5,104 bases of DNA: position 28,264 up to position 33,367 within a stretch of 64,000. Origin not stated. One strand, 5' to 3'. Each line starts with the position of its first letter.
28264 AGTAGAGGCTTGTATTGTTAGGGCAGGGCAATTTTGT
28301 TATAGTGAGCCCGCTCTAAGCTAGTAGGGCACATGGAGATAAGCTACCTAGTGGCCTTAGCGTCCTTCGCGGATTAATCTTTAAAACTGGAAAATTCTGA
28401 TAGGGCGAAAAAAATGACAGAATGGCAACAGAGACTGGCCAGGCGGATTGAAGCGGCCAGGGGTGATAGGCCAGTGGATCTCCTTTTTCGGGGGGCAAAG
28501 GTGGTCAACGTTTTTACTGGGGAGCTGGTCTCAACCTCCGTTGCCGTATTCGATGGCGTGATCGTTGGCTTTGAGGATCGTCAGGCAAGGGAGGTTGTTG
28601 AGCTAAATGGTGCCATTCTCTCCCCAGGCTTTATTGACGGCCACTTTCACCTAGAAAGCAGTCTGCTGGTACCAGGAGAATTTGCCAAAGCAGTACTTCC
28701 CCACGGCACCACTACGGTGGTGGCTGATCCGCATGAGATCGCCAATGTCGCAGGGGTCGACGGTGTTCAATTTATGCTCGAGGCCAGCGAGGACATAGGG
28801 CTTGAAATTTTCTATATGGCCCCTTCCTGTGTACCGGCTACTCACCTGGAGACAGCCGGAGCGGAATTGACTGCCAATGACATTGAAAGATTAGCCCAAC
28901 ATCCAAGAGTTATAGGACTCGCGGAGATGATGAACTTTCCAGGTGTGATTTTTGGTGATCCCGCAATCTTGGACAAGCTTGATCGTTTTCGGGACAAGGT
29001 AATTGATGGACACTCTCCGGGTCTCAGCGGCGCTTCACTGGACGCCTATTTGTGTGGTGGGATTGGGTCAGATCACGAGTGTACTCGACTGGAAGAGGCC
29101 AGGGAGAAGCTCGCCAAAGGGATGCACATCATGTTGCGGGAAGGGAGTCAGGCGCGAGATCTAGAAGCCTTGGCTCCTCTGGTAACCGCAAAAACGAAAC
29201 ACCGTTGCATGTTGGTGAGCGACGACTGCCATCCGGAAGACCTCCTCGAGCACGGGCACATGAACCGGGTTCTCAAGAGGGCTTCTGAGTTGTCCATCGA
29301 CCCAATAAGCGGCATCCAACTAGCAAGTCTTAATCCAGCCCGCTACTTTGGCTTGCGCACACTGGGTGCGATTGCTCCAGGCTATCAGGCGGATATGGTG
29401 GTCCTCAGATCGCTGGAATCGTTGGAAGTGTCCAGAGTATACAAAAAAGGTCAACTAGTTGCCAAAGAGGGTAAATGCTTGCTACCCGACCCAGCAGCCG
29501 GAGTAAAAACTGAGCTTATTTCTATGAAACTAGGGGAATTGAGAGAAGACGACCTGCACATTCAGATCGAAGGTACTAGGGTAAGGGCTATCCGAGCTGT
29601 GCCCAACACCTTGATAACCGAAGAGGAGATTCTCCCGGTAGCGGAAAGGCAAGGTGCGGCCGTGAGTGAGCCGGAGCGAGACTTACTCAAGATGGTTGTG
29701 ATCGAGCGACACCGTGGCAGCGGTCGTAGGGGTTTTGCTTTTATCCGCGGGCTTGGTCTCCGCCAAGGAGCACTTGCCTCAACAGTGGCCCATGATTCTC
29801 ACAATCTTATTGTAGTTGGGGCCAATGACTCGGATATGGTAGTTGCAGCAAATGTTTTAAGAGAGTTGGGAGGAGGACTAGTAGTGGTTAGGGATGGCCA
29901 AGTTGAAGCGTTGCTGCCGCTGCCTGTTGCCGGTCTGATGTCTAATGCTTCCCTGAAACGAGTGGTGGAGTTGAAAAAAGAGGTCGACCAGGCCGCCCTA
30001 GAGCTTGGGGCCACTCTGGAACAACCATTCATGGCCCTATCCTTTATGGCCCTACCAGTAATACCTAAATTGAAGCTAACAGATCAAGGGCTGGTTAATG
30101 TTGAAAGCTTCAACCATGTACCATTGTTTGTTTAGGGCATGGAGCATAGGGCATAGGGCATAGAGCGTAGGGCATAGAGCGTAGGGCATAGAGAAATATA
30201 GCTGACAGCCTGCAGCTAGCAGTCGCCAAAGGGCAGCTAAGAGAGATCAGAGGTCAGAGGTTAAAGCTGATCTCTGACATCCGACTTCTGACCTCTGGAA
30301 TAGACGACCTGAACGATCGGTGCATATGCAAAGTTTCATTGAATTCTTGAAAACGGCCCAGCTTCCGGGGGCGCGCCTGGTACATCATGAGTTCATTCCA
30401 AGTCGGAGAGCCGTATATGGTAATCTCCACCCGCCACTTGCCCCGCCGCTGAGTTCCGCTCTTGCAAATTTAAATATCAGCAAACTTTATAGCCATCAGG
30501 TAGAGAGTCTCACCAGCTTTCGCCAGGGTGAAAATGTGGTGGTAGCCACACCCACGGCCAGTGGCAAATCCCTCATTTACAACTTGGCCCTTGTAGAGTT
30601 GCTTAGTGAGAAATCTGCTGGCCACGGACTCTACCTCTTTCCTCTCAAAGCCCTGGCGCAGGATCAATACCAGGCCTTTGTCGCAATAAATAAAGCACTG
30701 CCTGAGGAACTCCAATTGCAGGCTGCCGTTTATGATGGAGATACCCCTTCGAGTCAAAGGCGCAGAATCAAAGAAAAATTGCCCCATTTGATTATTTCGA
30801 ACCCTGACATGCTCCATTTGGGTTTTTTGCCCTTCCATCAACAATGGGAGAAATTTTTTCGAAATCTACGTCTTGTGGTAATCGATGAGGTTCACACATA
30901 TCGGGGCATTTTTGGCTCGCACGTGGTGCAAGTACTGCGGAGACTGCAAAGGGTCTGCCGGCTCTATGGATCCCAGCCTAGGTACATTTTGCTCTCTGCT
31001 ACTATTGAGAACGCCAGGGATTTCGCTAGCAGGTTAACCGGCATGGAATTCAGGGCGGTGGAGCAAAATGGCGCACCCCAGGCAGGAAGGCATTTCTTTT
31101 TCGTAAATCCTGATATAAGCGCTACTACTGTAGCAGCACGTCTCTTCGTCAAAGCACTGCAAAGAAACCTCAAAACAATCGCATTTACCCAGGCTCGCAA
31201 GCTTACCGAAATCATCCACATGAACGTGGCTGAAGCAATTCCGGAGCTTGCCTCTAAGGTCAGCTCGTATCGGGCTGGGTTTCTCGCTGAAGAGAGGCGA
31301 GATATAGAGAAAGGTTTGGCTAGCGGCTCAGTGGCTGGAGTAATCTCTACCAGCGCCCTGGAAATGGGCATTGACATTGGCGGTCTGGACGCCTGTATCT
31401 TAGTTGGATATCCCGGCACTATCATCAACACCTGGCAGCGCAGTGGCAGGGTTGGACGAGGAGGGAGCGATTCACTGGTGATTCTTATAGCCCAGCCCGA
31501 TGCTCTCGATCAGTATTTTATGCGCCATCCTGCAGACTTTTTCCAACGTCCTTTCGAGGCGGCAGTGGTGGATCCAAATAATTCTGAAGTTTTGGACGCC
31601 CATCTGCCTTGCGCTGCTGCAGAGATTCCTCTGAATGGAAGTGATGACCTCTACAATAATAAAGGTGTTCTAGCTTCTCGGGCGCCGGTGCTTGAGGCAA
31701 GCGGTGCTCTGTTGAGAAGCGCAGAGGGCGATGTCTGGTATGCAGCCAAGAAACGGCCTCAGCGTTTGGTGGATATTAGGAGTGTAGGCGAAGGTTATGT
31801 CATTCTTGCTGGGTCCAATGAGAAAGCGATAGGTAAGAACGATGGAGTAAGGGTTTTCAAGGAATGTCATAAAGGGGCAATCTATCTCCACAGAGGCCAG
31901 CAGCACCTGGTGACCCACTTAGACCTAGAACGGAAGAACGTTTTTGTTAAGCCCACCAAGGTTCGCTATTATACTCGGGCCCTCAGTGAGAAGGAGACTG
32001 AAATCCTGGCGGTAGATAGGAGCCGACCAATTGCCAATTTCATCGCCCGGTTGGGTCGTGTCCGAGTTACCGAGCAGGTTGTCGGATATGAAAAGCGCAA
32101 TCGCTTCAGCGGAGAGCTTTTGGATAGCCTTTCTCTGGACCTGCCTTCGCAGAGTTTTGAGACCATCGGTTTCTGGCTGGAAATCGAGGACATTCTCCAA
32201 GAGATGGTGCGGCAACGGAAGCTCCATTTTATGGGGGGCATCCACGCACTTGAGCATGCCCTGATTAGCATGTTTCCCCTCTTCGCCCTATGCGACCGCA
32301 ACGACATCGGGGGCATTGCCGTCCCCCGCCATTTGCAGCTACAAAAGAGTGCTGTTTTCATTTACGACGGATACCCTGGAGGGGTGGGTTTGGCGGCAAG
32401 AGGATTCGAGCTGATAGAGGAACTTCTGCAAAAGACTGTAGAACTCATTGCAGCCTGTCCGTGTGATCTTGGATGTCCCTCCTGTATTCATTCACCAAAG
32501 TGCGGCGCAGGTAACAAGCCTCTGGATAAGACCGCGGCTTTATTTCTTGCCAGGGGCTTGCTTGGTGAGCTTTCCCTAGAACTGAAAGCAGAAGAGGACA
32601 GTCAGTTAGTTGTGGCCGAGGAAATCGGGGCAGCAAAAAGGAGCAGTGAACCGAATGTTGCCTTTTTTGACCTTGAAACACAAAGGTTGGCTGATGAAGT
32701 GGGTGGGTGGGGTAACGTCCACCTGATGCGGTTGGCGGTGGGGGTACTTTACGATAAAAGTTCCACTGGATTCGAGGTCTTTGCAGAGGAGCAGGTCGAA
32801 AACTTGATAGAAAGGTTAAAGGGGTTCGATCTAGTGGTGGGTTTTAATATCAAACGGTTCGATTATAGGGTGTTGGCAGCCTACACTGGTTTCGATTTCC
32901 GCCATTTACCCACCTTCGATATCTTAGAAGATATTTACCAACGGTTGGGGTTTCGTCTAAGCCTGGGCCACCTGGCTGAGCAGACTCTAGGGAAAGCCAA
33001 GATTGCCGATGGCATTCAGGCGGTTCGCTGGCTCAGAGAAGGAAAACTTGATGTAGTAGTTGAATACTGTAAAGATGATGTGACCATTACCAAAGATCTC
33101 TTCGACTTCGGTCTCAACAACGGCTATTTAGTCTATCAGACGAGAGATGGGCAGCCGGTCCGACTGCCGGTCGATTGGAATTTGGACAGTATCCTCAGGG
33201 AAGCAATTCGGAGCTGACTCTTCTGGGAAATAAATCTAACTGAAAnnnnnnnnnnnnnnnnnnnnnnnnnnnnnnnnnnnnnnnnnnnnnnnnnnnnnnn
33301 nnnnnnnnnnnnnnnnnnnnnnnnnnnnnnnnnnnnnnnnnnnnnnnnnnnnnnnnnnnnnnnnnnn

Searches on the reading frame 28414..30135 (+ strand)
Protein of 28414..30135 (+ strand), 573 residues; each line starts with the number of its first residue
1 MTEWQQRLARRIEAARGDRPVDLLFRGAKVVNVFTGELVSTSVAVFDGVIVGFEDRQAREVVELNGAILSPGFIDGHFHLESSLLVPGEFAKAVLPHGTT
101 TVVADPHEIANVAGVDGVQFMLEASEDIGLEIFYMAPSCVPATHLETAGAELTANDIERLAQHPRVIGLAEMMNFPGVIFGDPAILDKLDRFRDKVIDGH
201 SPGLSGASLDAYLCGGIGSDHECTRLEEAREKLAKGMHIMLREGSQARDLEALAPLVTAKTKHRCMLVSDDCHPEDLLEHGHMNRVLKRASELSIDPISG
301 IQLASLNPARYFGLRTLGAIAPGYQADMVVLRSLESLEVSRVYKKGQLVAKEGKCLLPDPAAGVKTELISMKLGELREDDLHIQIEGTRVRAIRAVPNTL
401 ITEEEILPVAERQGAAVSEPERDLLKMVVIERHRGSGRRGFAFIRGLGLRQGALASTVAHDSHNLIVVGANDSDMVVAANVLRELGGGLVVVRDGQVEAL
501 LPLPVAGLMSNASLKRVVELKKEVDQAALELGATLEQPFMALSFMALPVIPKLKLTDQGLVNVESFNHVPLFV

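Call 72: search_protein_families(library=pfam, proteins=[window:28414-30135:+], max_evalue=0.001)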
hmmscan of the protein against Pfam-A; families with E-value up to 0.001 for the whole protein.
window:28414-30135:+ (573 aa): 3 families
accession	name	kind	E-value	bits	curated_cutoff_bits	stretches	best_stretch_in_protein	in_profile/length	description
PF13382.11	Adenine_deam_C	-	1.1e-65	220.7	27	1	400-566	2-168/169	Adenine deaminase C-terminal domain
PF01979.26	Amidohydro_1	-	5.6e-39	134.8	25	1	68-349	1-345/345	Amidohydrolase family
PF07969.17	Amidohydro_3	-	2.8e-10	40.7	29.7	1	285-350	399-465/472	Amidohydrolase family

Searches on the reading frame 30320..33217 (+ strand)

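Call 51: search_protein_families(library=pfam, proteins=[window:30320-33217:+], max_evalue=0.00001)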
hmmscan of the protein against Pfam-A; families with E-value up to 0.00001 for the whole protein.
window:30320-33217:+ (965 aa): 5 families
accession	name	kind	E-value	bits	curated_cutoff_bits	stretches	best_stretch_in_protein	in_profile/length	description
PF00270.35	DEAD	-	4.3e-32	111.6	26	1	58-233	2-165/167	DEAD/DEAH box helicase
PF09369.15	MZB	-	3.4e-24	85.8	24.2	1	644-723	1-80/80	MrfA Zn-binding domain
PF00271.37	Helicase_C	-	2.2e-15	57.3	23.5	1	280-382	10-110/110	Helicase conserved C-terminal domain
PF22982.3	WHD_HRQ1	-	1.2e-08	36.3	27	1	417-488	1-69/70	ATP-dependent helicase HRQ1, winged helix domain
PF13482.12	RNase_H_2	-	6.7e-08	33.1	22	1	781-929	1-162/165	RNase_H superfamily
